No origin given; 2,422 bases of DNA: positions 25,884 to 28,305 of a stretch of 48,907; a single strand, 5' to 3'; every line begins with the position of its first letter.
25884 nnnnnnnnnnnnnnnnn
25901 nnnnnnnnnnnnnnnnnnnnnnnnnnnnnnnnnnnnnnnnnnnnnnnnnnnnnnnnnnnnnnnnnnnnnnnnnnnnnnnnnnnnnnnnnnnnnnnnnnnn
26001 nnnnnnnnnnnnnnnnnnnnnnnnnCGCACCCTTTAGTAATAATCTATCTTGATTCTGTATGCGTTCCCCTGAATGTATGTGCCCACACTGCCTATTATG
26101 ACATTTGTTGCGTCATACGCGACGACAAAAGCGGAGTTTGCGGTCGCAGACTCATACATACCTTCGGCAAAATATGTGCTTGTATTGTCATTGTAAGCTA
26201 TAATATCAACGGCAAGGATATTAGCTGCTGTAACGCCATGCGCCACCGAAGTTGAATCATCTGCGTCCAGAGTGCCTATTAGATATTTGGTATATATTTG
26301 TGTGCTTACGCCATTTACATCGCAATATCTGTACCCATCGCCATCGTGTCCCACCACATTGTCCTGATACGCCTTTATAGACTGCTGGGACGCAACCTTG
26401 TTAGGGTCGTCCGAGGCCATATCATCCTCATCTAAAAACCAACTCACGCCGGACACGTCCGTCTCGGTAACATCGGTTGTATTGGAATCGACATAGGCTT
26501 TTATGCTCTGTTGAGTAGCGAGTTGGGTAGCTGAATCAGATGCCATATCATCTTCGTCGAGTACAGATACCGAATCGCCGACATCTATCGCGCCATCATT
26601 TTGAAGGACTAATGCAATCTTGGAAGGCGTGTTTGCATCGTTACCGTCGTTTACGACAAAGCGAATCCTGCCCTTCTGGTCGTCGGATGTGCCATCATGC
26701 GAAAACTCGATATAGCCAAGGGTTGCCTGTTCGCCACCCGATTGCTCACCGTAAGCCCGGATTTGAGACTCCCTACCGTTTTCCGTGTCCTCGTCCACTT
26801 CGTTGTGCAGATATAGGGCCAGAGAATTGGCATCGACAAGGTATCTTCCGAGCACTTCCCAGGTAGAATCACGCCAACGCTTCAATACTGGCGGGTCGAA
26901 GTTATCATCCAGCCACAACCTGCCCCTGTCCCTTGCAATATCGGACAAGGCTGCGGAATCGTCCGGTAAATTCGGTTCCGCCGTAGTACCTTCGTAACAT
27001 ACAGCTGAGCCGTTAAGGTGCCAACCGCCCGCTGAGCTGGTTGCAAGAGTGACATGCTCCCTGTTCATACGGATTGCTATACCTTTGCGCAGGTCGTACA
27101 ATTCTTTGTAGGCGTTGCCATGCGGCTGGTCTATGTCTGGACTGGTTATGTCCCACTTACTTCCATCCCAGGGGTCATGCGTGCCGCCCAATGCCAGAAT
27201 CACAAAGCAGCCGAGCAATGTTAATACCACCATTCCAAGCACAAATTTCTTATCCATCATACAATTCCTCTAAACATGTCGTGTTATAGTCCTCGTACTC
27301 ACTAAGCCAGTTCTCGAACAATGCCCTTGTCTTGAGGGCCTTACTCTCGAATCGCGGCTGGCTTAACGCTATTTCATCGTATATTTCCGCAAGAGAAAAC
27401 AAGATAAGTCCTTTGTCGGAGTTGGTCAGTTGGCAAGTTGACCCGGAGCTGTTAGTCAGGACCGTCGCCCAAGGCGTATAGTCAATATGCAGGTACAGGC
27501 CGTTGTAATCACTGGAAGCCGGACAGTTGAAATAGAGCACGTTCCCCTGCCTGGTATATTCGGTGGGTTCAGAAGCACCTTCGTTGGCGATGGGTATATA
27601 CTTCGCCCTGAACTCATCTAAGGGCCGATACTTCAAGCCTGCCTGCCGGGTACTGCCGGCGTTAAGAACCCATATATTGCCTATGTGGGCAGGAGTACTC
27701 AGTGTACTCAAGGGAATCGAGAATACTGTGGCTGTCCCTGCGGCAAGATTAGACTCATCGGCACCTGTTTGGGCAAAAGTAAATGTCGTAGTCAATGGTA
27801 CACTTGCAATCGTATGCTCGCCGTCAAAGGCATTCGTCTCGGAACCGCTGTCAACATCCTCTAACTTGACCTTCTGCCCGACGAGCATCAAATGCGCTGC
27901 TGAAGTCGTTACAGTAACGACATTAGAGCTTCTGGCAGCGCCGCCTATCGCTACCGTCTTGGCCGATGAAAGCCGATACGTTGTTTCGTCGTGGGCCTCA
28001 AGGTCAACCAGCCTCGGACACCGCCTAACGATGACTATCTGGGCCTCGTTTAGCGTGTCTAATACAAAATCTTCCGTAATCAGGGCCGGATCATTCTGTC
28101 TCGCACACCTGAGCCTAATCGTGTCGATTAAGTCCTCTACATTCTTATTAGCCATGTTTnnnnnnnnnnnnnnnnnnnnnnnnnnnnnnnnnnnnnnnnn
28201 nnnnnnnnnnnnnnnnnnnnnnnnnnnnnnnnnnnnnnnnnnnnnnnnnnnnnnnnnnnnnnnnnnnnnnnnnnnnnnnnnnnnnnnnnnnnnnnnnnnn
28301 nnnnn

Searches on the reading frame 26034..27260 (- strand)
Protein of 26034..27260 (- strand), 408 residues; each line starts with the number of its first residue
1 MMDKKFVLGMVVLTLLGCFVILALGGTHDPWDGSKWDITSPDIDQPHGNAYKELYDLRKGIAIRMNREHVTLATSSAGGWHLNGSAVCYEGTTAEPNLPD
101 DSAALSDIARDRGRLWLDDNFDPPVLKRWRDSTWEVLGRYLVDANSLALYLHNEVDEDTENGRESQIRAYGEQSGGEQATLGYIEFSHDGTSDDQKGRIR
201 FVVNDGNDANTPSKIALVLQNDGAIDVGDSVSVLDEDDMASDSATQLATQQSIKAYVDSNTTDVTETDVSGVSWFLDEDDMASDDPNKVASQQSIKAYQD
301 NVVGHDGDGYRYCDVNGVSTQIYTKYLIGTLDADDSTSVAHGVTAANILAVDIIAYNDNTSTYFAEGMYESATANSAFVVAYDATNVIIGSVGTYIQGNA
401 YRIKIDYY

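Call 3: search_protein_families(library=pfam, proteins=[window:26034-27260:-], max_evalue=0.01)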
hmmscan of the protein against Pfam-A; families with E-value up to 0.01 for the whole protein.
window:26034-27260:- (408 aa): 0 families

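Call 4: search_protein_families(library=phrogs, proteins=[window:26034-27260:-], max_evalue=0.01)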
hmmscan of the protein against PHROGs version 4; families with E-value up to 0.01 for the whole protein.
window:26034-27260:- (408 aa): 6 families
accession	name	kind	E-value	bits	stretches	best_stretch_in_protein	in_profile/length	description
phrog_6813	-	unknown function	1.4e-10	41.1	2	225-261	173-209/907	-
phrog_24210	-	tail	3.6e-10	40.7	2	232-262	127-157/303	tail fiber protein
phrog_1197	-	tail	3.8e-07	30.5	1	229-266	646-683/715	tail protein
phrog_3420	-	unknown function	3e-06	26.1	2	269-302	794-827/929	-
phrog_892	-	tail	8.3e-05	22.3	1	221-262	42-83/782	tail fiber protein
phrog_30158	-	unknown function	0.00026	20.5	1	232-264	44-76/779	-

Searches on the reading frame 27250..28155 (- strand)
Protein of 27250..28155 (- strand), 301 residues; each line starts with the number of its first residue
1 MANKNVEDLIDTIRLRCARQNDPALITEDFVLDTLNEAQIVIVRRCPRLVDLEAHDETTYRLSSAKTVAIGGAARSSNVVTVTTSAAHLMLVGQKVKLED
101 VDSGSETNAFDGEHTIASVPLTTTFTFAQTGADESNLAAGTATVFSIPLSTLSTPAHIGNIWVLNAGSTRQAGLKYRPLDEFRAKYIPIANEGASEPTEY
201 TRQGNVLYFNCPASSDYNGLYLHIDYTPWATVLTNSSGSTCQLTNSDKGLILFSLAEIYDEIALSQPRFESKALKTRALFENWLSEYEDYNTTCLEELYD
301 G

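Call 3: search_protein_families(library=pfam, proteins=[window:27250-28155:-], max_evalue=0.01)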
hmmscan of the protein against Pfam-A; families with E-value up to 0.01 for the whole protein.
window:27250-28155:- (301 aa): 0 families

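Call 4: search_protein_families(library=phrogs, proteins=[window:27250-28155:-], max_evalue=0.01)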
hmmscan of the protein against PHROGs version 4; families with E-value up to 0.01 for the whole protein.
window:27250-28155:- (301 aa): 2 families
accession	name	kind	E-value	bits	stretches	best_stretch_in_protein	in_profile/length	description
phrog_5838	-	head and packaging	6.9e-05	21.8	1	62-148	243-325/1106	virion structural protein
phrog_9998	-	unknown function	0.00013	22.3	1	73-144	46-112/401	-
